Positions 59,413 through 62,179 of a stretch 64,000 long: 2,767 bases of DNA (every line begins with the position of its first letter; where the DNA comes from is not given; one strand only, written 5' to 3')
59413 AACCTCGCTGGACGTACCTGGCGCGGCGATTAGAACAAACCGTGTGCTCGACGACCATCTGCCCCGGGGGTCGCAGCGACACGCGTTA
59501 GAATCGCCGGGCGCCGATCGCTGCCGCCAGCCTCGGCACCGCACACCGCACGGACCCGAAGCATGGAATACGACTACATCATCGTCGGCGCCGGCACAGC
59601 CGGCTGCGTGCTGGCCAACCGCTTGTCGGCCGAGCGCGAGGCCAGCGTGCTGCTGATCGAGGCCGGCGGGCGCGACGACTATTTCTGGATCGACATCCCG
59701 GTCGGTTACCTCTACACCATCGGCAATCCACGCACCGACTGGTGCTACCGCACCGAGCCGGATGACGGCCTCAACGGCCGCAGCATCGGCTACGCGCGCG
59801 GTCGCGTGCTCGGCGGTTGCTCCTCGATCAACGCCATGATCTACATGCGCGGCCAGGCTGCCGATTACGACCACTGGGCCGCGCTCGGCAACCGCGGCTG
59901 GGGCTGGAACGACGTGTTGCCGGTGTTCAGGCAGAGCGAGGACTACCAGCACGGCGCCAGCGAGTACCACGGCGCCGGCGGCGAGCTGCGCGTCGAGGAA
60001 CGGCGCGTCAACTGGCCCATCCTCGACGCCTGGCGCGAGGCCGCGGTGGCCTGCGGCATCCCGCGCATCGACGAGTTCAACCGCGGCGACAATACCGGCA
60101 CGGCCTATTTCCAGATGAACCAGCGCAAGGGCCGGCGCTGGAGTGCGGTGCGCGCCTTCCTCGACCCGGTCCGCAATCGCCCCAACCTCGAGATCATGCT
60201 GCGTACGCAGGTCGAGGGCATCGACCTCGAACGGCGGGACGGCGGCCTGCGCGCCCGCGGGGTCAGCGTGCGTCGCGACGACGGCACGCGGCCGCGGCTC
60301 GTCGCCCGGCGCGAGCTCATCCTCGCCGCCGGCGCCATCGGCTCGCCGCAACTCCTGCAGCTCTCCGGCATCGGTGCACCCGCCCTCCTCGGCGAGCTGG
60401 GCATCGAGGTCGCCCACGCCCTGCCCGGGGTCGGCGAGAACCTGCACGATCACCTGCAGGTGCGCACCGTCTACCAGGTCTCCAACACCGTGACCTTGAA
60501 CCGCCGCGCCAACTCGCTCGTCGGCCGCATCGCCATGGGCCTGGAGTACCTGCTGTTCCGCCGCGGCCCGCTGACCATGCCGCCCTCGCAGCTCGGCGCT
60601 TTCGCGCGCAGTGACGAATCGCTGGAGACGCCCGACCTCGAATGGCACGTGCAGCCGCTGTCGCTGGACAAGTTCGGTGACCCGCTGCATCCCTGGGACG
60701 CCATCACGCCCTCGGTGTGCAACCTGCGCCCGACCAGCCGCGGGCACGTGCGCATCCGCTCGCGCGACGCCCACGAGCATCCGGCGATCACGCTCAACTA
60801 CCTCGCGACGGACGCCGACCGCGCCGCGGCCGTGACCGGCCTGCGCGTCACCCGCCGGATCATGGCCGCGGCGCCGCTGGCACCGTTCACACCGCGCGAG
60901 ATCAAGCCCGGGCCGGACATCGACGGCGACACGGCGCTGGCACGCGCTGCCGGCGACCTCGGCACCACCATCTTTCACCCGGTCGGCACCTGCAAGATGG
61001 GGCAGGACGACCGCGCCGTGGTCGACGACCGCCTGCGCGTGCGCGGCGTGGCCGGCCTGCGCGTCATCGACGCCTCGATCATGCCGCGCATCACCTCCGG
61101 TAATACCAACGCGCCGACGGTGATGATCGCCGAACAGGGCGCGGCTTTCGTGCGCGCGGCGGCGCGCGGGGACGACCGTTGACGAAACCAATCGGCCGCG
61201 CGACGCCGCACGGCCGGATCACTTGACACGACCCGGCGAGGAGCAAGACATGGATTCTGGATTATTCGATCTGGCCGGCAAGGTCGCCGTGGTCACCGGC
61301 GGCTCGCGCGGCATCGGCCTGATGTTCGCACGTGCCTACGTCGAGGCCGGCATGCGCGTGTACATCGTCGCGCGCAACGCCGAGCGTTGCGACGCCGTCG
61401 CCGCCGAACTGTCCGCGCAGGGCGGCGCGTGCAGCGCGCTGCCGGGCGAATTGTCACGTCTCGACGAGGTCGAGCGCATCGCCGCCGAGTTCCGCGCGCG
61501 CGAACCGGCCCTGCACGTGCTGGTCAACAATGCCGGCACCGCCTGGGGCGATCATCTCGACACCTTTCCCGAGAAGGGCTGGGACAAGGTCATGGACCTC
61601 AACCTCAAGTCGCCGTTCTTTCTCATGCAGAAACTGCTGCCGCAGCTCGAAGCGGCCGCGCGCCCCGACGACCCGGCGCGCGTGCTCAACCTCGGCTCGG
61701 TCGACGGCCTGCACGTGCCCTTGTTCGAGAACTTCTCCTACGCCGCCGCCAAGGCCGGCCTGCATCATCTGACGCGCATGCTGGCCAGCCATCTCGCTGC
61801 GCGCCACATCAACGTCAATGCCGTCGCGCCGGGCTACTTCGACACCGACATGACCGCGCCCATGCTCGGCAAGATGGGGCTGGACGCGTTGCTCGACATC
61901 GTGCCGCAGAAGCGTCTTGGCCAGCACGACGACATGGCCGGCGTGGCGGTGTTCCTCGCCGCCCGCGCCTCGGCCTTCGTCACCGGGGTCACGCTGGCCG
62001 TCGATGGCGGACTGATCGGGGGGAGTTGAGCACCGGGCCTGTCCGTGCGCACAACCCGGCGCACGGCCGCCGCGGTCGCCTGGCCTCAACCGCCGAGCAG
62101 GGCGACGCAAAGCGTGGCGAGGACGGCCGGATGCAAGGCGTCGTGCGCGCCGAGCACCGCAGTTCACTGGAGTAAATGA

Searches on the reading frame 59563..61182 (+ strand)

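Call 18: search_protein_families(library=pfam, proteins=[window:59563-61182:+], max_evalue=0.001)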
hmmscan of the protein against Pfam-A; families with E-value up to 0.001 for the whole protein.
window:59563-61182:+ (539 aa): 7 families
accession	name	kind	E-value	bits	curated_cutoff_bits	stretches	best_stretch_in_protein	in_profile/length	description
PF00732.25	GMC_oxred_N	-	7.9e-49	166.8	23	1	3-298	1-217/218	GMC oxidoreductase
PF05199.19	GMC_oxred_C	-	8.4e-39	133.7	24.6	1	390-523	1-139/139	GMC oxidoreductase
PF00890.30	FAD_binding_2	-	4e-07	30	20.4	0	189-295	135-247/414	FAD binding domain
PF05834.18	Lycopene_cycl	-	0.00011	21.8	23.4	1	4-36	1-34/380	Lycopene cyclase protein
PF13450.12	NAD_binding_8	-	0.00031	21.4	21.9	1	7-35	1-28/68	NAD(P)-binding Rossmann-like domain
PF07992.20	Pyr_redox_2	-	0.00032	20.7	26.1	0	3-36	1-33/291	Pyridine nucleotide-disulphide oxidoreductase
PF01266.30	DAO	-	0.00087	19.3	27.9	0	4-35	1-31/353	FAD dependent oxidoreductase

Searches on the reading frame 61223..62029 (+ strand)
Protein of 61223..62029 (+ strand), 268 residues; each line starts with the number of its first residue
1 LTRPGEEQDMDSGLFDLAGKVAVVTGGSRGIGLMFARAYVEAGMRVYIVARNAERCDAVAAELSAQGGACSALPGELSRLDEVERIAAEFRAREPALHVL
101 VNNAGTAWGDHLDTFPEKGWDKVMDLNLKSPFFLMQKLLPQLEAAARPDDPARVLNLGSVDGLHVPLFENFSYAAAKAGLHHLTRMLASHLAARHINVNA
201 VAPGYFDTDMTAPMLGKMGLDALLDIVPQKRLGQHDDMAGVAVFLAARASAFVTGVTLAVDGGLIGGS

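Call 18: search_protein_families(library=pfam, proteins=[window:61223-62029:+], max_evalue=0.001)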
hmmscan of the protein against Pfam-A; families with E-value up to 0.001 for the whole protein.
window:61223-62029:+ (268 aa): 4 families
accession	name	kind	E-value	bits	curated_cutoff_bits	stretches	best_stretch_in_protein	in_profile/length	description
PF13561.12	adh_short_C2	-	2e-48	165.5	27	1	29-264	6-235/236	Enoyl-(Acyl carrier protein) reductase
PF00106.31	adh_short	-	4.8e-48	163.7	26.6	1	20-213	1-189/195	short chain dehydrogenase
PF23441.1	SDR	-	5.4e-09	36.3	27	1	17-264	5-255/258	SDR-like rossmann domain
PF08659.16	KR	-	3.6e-08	34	22.6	1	23-130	4-115/180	KR domain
